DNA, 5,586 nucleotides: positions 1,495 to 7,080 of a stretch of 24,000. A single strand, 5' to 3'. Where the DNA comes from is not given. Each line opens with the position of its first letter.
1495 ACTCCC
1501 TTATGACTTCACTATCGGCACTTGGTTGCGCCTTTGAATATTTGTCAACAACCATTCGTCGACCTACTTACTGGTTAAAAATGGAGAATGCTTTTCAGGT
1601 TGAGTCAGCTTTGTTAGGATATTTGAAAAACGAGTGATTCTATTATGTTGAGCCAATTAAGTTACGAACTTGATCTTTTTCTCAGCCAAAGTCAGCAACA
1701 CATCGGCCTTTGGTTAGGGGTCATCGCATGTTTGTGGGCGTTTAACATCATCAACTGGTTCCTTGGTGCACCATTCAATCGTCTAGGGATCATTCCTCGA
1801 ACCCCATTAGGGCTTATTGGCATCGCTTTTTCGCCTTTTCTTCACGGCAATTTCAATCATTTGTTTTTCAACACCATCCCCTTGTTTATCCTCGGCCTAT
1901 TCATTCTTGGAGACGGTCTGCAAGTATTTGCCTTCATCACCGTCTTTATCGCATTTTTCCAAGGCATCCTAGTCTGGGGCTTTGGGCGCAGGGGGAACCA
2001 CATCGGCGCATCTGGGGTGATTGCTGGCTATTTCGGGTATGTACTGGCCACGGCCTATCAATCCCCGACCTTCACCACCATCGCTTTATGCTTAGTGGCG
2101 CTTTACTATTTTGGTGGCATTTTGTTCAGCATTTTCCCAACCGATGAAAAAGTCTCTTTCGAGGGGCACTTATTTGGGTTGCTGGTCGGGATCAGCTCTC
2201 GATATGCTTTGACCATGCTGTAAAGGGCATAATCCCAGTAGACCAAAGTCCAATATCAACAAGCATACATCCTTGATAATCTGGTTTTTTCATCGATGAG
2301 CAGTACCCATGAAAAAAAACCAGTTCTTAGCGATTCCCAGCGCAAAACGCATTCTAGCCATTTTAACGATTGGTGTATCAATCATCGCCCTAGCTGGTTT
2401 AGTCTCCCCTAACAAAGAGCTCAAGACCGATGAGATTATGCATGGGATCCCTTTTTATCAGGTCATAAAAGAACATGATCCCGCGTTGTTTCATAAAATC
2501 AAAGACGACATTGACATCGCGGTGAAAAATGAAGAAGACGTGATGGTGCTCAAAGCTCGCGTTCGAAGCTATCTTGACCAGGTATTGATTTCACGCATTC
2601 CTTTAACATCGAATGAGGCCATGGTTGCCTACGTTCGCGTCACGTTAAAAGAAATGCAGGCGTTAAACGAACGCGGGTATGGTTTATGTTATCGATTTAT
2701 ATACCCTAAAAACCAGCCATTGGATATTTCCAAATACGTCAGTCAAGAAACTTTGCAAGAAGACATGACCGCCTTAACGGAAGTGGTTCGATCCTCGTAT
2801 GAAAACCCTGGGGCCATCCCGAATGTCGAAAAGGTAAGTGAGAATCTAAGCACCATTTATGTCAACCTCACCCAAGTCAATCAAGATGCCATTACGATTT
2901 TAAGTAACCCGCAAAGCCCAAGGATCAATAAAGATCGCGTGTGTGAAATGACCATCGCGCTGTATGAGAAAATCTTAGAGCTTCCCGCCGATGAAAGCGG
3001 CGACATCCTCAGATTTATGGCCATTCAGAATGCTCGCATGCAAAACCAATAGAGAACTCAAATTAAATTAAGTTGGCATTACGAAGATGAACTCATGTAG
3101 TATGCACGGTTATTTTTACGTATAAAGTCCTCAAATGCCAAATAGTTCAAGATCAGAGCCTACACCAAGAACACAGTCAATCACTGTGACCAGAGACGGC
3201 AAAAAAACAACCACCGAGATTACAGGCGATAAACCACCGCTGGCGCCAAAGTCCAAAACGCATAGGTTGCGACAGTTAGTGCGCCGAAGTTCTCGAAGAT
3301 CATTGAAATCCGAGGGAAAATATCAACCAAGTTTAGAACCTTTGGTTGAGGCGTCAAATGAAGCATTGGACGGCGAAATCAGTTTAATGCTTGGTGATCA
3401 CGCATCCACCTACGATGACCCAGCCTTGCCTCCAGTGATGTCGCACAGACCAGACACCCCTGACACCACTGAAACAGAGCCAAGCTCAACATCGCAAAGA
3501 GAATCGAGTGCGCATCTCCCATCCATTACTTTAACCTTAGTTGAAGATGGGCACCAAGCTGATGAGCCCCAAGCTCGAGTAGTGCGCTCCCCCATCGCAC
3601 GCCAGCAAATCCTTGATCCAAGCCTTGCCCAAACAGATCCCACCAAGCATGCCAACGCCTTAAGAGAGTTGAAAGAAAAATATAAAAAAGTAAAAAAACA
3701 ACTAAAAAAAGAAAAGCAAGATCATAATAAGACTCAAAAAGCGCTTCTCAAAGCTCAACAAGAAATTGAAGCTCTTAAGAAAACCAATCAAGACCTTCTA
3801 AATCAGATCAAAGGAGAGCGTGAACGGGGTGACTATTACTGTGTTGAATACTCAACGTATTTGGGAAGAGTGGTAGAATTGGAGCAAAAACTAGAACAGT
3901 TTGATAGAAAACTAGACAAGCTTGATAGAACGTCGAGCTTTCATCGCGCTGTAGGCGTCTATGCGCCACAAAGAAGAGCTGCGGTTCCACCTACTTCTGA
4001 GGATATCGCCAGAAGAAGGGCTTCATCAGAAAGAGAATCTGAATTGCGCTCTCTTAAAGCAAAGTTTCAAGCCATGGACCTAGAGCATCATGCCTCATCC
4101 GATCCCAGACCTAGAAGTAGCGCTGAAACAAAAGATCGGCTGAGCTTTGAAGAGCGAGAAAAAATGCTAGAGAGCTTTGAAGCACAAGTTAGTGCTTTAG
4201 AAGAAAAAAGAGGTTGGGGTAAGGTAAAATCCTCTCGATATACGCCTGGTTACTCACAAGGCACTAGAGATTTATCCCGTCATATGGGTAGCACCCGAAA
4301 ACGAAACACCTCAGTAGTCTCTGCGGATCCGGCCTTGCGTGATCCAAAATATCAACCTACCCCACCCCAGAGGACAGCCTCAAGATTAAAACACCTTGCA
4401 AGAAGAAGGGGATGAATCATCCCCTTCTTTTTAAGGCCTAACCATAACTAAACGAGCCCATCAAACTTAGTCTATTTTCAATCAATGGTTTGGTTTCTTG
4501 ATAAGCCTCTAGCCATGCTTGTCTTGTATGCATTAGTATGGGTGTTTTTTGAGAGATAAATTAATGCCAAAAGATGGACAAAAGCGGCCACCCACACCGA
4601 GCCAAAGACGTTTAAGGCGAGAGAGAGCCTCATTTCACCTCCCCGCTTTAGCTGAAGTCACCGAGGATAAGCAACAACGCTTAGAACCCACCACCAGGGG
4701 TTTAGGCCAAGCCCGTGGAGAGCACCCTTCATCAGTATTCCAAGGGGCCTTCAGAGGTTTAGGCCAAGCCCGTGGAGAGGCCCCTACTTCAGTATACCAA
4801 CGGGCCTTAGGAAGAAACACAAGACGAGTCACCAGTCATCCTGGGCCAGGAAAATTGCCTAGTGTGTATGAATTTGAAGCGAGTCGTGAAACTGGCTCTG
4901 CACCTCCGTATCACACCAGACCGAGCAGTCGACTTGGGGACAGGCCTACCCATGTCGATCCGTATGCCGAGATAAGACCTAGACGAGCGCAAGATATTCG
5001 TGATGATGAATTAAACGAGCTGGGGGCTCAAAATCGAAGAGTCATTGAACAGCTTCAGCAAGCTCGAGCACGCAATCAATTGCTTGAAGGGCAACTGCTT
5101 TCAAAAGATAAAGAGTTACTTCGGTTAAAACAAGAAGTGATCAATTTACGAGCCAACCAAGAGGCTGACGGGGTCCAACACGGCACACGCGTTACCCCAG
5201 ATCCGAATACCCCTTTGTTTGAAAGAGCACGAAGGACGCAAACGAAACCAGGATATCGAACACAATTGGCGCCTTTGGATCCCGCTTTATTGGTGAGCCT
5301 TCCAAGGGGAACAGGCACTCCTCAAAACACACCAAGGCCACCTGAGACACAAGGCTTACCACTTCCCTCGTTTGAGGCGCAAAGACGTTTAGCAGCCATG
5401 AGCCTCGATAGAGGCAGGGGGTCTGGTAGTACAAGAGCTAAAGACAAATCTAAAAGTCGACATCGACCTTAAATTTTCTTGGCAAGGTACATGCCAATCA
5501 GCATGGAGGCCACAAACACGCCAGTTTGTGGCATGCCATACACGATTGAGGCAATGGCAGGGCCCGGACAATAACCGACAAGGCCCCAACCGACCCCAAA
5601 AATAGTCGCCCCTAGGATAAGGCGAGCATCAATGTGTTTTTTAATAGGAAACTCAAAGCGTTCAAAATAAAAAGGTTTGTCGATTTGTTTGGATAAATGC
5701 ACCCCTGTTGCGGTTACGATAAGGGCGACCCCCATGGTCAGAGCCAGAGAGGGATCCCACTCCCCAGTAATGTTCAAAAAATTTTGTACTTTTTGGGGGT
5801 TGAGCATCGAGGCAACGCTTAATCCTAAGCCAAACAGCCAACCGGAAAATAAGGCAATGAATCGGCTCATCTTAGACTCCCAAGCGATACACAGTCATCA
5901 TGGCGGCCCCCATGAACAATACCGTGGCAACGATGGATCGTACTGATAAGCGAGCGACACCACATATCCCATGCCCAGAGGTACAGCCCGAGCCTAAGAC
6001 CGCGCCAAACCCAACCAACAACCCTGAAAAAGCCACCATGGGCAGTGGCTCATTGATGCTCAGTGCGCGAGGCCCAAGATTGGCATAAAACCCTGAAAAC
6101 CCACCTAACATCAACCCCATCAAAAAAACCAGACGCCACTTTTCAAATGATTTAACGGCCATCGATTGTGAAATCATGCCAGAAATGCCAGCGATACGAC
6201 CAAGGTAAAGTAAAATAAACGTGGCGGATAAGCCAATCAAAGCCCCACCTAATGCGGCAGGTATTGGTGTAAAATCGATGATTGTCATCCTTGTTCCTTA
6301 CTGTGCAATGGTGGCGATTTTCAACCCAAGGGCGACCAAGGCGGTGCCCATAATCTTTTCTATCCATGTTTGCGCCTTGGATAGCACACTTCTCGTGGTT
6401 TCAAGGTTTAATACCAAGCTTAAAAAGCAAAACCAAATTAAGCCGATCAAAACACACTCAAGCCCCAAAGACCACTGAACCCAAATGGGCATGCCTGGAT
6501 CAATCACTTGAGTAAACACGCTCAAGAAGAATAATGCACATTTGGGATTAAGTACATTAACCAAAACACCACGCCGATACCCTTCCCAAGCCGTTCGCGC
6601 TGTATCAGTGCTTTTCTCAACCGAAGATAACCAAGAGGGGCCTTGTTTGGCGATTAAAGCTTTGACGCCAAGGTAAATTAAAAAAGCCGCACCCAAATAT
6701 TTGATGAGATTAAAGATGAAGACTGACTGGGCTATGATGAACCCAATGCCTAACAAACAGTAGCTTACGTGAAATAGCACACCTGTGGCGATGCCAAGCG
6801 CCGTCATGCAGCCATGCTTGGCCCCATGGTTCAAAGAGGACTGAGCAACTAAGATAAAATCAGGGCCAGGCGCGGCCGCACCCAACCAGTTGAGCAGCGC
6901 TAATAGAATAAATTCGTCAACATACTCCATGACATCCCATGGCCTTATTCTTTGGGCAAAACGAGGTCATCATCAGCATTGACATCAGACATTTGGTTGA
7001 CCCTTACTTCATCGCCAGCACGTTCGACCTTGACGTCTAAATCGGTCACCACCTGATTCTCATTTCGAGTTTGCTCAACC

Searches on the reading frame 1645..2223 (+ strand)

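Call 13: search_protein_families(library=pfam, proteins=[window:1645-2223:+], max_evalue=0.001)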
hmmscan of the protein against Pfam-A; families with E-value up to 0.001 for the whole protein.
window:1645-2223:+ (192 aa): 1 family
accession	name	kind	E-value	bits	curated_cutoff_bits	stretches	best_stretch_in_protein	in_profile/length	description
PF01694.28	Rhomboid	-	4.9e-18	66.1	22.6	1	59-188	6-139/143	Rhomboid domain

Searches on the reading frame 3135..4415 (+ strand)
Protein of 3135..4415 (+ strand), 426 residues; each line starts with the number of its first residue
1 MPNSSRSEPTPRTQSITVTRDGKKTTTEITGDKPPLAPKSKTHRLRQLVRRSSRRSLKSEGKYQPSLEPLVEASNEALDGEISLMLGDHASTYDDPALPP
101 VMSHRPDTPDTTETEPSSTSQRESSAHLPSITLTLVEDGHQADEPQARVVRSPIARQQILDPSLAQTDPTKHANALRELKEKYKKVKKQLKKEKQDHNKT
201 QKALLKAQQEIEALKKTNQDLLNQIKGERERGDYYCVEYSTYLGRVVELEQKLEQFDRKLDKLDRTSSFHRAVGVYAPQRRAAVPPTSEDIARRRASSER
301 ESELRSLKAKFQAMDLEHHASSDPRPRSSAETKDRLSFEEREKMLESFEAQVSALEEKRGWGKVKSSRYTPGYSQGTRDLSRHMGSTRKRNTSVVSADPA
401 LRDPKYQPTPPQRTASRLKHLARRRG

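Call 13: search_protein_families(library=pfam, proteins=[window:3135-4415:+], max_evalue=0.001)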
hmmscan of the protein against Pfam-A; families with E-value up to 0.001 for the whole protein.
window:3135-4415:+ (426 aa): 1 family
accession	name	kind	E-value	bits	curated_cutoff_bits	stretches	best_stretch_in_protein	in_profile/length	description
PF05837.17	CENP-H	-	0.00051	20.4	29.9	1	147-231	55-139/202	Centromere protein H (CENP-H)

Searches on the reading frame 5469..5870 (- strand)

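Call 13: search_protein_families(library=pfam, proteins=[window:5469-5870:-], max_evalue=0.001)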
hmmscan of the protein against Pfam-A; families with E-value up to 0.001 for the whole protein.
window:5469-5870:- (133 aa): 2 families
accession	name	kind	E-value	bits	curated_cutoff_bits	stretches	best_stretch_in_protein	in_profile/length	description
PF20398.3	DUF6691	-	3.3e-38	131.6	27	1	4-129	4-129/142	Family of unknown function (DUF6691)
PF04143.19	Sulf_transp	-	1.7e-05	25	27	1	39-132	18-105/310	Sulphur transport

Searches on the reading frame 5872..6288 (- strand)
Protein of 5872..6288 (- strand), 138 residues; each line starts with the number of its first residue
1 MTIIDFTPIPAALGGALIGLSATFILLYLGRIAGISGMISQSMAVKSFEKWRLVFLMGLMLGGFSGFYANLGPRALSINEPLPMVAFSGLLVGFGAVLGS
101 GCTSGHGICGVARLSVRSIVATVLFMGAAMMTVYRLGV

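Call 13: search_protein_families(library=pfam, proteins=[window:5872-6288:-], max_evalue=0.001)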
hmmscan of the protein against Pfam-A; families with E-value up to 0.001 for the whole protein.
window:5872-6288:- (138 aa): 1 family
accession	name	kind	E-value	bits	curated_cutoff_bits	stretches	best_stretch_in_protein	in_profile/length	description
PF04143.19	Sulf_transp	-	1.1e-09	38.7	27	1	10-130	178-309/310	Sulphur transport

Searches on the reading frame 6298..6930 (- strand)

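Call 13: search_protein_families(library=pfam, proteins=[window:6298-6930:-], max_evalue=0.001)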
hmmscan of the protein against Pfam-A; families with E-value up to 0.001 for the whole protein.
window:6298-6930:- (210 aa): 1 family
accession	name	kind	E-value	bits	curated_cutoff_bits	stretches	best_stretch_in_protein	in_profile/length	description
PF01810.24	LysE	-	9.8e-37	126.8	25.6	1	17-206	3-190/193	LysE type translocator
